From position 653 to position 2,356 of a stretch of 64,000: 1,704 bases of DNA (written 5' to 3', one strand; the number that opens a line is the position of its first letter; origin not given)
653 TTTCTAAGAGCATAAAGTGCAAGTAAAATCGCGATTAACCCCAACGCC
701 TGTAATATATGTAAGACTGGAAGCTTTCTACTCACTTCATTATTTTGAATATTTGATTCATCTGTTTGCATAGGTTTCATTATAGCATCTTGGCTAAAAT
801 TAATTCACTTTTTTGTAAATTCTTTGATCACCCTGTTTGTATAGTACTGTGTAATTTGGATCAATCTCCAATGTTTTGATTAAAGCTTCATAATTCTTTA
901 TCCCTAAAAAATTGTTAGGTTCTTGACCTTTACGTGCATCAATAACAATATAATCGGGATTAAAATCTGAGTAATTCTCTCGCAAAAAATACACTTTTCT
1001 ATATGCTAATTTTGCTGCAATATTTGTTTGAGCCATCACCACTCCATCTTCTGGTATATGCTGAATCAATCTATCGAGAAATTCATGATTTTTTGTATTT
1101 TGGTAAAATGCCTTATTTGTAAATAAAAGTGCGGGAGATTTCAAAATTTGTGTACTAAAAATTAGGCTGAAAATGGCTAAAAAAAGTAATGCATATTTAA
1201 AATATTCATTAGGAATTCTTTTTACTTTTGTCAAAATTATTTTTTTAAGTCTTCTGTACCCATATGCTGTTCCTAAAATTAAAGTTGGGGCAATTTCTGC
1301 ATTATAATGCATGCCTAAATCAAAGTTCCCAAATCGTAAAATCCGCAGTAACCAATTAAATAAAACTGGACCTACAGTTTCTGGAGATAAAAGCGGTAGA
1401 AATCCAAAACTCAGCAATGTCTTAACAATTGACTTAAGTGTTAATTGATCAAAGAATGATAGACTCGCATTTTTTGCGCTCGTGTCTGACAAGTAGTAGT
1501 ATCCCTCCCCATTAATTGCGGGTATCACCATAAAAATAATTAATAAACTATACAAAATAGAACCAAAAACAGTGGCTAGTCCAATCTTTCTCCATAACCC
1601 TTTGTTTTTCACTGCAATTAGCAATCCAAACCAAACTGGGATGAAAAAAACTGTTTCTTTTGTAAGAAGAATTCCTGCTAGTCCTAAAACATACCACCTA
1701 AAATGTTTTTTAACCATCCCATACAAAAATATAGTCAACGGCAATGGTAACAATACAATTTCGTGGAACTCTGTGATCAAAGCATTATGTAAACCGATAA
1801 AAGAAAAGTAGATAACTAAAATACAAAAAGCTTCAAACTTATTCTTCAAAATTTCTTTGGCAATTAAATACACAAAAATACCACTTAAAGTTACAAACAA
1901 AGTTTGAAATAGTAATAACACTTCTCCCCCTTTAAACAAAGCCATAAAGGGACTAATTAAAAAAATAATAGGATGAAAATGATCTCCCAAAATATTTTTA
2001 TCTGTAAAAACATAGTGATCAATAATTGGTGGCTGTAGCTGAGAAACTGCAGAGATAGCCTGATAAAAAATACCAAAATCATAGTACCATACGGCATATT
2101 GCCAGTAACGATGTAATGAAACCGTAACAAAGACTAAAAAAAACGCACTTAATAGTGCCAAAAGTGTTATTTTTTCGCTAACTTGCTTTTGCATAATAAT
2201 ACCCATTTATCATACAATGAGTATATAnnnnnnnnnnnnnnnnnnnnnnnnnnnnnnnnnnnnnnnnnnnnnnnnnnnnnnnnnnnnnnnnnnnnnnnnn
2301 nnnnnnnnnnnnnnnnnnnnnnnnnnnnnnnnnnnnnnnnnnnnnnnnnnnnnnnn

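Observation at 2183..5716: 1177-aa integrin-like (7x FG-GAP) surface protein with C-terminal CarboxypepD_reg/Cna-B-like domain after TM segments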

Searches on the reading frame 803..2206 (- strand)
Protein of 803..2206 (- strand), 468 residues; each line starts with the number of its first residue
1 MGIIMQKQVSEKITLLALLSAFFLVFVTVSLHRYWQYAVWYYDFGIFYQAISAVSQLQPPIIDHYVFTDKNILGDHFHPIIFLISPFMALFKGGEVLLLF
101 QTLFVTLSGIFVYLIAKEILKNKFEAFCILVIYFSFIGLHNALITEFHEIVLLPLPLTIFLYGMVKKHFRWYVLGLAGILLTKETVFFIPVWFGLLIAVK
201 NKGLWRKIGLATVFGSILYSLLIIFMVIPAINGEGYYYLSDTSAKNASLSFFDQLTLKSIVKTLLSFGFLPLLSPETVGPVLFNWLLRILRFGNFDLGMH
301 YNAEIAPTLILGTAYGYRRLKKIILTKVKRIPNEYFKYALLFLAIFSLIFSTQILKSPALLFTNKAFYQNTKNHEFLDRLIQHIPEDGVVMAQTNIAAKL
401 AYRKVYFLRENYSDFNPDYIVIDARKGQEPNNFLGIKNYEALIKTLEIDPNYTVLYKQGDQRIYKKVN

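Call 11: search_protein_families(library=pfam, proteins=[window:803-2206:-], max_evalue=0.001)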
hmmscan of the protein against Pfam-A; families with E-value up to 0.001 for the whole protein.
window:803-2206:- (468 aa): 1 family
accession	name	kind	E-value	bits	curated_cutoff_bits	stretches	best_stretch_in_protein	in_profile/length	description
PF09852.15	DUF2079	-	6.4e-44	151.2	28.2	1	41-457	9-453/459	Predicted membrane protein (DUF2079)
